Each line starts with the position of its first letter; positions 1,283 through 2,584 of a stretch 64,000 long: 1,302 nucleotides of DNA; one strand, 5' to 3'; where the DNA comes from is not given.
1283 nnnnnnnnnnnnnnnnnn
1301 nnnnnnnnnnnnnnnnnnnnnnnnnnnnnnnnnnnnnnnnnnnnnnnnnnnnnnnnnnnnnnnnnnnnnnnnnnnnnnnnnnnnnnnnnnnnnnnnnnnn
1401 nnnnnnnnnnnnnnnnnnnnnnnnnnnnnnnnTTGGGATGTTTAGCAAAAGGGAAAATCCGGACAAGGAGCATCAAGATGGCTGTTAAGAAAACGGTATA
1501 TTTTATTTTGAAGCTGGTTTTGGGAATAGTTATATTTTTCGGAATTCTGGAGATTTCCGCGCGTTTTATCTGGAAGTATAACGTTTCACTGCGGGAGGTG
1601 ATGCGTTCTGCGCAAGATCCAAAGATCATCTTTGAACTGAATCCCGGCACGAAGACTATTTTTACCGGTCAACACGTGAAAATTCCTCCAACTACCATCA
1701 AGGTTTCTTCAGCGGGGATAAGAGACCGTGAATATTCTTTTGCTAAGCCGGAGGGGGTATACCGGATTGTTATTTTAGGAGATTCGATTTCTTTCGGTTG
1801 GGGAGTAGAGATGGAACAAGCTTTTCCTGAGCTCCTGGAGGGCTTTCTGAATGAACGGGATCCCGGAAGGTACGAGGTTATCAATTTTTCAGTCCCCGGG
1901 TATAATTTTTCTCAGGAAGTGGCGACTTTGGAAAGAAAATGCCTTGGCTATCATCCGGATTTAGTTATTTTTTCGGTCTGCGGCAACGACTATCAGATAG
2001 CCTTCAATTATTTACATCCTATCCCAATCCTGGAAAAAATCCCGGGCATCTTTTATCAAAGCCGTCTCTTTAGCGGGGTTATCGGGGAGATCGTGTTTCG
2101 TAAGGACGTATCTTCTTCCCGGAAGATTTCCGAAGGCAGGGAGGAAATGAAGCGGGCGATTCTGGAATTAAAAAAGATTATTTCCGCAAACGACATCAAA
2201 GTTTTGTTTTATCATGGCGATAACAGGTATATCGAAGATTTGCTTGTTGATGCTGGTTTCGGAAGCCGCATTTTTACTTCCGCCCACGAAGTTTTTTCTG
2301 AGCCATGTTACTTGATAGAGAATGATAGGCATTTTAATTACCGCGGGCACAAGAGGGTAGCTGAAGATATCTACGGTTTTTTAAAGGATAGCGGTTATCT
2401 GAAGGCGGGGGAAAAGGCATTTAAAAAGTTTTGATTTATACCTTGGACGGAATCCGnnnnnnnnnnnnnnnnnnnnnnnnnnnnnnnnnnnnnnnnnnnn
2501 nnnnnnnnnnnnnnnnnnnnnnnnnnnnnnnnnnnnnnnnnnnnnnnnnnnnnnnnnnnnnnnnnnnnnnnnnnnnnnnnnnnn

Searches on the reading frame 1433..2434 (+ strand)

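Call 3: search_protein_families(library=pfam, proteins=[window:1433-2434:+], max_evalue=0.1)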
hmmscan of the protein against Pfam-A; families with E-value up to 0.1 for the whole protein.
window:1433-2434:+ (333 aa): 3 families
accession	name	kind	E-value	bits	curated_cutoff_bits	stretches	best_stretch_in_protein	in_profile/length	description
PF13472.12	Lipase_GDSL_2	-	3.9e-08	34.4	32.9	1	114-189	1-75/178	GDSL-like Lipase/Acylhydrolase family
PF00657.28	Lipase_GDSL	-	4.3e-07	30.7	23.6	1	112-190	1-92/208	GDSL-like Lipase/Acylhydrolase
PF25182.1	NonGDSL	-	0.052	13.3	80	1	108-182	26-102/220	Non-GDSL lipase-like family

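Call 4: search_protein_families(library=ncbifam, proteins=[window:1433-2434:+], max_evalue=0.1)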
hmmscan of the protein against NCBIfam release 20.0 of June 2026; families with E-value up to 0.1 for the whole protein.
window:1433-2434:+ (333 aa): 3 families
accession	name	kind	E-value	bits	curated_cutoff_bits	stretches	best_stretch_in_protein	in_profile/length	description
NF047475.1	GDSL_LA_2490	hypoth_equivalog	6e-06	25.8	325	1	61-189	38-161/431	LA_2490 family SGNH/GDSL-type esterase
NF007819.1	PRK10528.1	equivalog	7.5e-06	25.8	270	1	112-191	31-109/210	multifunctional acyl-CoA thioesterase I/protease I/lysophospholipase L1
NF047474.1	GDSL_LA_2486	hypoth_equivalog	0.032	13.5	300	1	27-136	2-113/326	LA_2486 family SGNH/GDSL-type esterase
